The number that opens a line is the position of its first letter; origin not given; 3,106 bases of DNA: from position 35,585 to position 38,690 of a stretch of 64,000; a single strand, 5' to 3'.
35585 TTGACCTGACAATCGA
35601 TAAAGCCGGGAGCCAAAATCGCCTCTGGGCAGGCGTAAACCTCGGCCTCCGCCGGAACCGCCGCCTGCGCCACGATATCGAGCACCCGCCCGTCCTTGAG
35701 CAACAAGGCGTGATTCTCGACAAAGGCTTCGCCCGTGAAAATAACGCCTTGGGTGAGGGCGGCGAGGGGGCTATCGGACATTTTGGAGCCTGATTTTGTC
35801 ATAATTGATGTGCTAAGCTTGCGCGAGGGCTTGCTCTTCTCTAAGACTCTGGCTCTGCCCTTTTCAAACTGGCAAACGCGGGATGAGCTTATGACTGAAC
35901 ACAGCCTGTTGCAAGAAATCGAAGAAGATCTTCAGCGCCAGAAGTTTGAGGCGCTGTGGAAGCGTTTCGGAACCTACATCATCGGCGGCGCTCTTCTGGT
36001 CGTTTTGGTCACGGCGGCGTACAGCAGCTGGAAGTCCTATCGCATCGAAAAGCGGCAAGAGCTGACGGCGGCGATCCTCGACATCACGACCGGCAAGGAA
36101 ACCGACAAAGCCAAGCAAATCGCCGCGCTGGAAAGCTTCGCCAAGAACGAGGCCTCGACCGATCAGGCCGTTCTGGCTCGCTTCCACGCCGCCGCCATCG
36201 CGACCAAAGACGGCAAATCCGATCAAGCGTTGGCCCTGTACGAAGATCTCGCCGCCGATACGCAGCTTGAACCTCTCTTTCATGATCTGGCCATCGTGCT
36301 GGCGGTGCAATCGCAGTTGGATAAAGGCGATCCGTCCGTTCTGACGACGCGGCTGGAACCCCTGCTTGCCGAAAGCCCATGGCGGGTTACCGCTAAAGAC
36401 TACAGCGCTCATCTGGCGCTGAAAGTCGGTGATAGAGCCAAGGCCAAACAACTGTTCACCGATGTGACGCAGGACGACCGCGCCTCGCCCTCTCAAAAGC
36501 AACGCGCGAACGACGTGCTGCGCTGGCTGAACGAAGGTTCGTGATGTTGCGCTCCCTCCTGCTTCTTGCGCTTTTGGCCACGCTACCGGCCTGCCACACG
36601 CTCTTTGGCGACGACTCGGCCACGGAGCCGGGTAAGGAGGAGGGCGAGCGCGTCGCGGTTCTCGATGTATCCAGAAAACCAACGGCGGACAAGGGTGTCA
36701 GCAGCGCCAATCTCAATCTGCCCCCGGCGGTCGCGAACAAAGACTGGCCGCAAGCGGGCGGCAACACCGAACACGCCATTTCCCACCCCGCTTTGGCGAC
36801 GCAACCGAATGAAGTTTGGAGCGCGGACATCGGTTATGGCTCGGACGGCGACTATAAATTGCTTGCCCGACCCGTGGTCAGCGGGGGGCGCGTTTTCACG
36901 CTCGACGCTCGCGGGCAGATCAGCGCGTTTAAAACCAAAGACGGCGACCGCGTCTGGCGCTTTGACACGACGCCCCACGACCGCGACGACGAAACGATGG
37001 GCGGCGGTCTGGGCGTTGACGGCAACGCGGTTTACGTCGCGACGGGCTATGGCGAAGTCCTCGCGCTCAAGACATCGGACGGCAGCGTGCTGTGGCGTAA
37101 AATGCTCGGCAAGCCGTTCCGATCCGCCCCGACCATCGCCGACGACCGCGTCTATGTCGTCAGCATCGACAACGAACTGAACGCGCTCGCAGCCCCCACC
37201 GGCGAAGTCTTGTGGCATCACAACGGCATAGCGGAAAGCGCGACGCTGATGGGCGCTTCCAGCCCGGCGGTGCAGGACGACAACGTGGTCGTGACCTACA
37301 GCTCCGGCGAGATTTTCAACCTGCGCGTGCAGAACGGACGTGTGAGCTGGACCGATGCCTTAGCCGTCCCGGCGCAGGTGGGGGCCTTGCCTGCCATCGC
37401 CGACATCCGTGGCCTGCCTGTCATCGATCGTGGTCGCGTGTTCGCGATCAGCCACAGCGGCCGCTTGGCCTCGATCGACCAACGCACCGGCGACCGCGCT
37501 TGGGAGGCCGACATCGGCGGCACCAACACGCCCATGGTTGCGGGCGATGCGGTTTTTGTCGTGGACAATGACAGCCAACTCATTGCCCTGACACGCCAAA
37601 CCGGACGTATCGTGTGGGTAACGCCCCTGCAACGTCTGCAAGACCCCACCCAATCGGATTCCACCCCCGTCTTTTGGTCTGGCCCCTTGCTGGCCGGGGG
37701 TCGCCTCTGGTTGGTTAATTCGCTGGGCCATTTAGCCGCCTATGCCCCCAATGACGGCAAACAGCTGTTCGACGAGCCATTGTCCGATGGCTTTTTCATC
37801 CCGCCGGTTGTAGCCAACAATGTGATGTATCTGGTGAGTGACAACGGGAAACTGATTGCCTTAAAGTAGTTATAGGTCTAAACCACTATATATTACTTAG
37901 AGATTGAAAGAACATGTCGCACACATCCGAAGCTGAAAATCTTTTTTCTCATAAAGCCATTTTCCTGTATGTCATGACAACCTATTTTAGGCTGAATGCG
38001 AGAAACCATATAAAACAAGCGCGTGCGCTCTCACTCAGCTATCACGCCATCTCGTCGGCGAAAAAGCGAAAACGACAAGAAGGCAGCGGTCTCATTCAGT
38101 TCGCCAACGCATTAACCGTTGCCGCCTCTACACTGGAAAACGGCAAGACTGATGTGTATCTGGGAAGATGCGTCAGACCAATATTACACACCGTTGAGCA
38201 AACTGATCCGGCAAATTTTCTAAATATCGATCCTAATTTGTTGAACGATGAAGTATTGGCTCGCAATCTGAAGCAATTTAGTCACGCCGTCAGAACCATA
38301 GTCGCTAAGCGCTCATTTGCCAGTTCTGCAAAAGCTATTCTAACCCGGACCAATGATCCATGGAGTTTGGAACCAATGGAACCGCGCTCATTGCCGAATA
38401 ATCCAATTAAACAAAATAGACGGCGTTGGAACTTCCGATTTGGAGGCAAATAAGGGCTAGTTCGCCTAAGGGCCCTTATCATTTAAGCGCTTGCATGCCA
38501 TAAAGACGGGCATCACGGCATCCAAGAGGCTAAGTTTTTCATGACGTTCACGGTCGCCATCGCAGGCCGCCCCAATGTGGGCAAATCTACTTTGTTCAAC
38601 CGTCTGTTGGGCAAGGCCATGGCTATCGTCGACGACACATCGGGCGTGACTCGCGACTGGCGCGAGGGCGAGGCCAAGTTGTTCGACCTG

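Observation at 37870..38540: AT-rich insertion with a 179-aa basic orphan ORF interrupting the conserved yfgM-bamB-der synteny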

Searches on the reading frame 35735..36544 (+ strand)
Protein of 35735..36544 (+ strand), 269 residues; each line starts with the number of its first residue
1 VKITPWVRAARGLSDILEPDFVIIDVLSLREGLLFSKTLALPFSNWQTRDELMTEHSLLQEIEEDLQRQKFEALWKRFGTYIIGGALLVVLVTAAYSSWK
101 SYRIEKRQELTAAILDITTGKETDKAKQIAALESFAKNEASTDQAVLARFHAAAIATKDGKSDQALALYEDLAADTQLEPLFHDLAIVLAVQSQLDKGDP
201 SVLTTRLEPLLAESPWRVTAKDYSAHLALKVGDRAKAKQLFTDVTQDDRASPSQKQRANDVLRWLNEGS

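Call 4: search_protein_families(library=pfam, proteins=[window:35735-36544:+], max_evalue=1)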
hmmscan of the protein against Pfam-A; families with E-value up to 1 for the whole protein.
window:35735-36544:+ (269 aa): 6 families
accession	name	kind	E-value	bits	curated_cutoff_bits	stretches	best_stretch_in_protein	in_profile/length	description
PF09976.15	TPR_21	-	8.1e-10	39.2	25.5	1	74-247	3-175/193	Tetratricopeptide repeat-like domain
PF10858.15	DUF2659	-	5.3e-05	23.5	27.7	1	58-260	4-211/216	Protein of unknown function (DUF2659)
PF16989.10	T6SS_VasJ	-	9.3e-05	22.5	26.2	1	127-177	186-236/255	Type VI secretion, EvfE, EvfF, ImpA, BimE, VC_A0119, VasJ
PF24575.1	TPR_Slam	-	0.00081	20.2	35.2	1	125-195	27-97/104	Surface lipoprotein assembly modifier, N-terminal TPR repeats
PF14559.12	TPR_19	-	0.047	14.5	25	0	207-252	14-59/68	Tetratricopeptide repeat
PF09664.16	DUF2399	-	0.091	13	23.4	1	206-240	86-120/152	Protein of unknown function C-terminus (DUF2399)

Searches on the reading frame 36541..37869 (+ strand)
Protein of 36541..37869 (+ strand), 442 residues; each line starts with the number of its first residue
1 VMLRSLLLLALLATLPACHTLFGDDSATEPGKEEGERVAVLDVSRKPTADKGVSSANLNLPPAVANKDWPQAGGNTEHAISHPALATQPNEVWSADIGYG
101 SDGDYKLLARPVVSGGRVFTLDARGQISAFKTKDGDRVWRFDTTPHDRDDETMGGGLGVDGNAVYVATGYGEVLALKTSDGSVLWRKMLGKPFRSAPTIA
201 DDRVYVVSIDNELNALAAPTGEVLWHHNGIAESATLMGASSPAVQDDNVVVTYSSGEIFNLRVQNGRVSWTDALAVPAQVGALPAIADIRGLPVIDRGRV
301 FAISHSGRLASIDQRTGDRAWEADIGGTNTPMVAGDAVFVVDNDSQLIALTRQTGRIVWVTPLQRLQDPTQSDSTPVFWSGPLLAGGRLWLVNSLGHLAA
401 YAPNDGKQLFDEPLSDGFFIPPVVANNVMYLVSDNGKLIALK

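Call 4: search_protein_families(library=pfam, proteins=[window:36541-37869:+], max_evalue=1)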
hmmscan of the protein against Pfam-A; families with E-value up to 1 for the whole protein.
window:36541-37869:+ (442 aa): 5 families
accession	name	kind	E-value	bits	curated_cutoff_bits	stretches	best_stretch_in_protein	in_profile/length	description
PF13360.13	PQQ_2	-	2.3e-71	240.6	27.6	3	138-360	16-232/233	Outer membrane protein assembly factor BamB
PF13570.13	Beta-prop_ACSF4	-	1.2e-22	81.3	133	2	122-277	26-176/329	Beta-alanine-activating enzyme, beta-propeller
PF01011.28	PQQ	-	2e-15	57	26.7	3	193-229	49-85/595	Glucose/ethanol/alcohol dehydrogenase, beta-propeller domain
PF25293.1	Beta-prop_EMC1_N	-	8.3e-11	42.4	34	2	163-275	33-148/219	EMC1 N-terminal beta-propeller domain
PF23727.1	Beta-prop_FAM234A_B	-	6.2e-05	22.1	26.4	1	173-231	54-120/467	FAM234A/B beta-propeller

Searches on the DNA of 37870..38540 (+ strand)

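Call 82: search_dna_similar(query=window:37870-38540:+, collection=plasmids, mode=distant, max_evalue=0.01, max_rows=5)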
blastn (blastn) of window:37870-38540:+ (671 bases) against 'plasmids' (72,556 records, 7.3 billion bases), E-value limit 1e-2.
No match.

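Call 83: search_dna_similar(query=window:37870-38540:+, collection=phages, mode=distant, max_evalue=0.01, max_rows=5)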
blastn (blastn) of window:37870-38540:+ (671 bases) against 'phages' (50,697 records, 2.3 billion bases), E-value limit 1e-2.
No match.
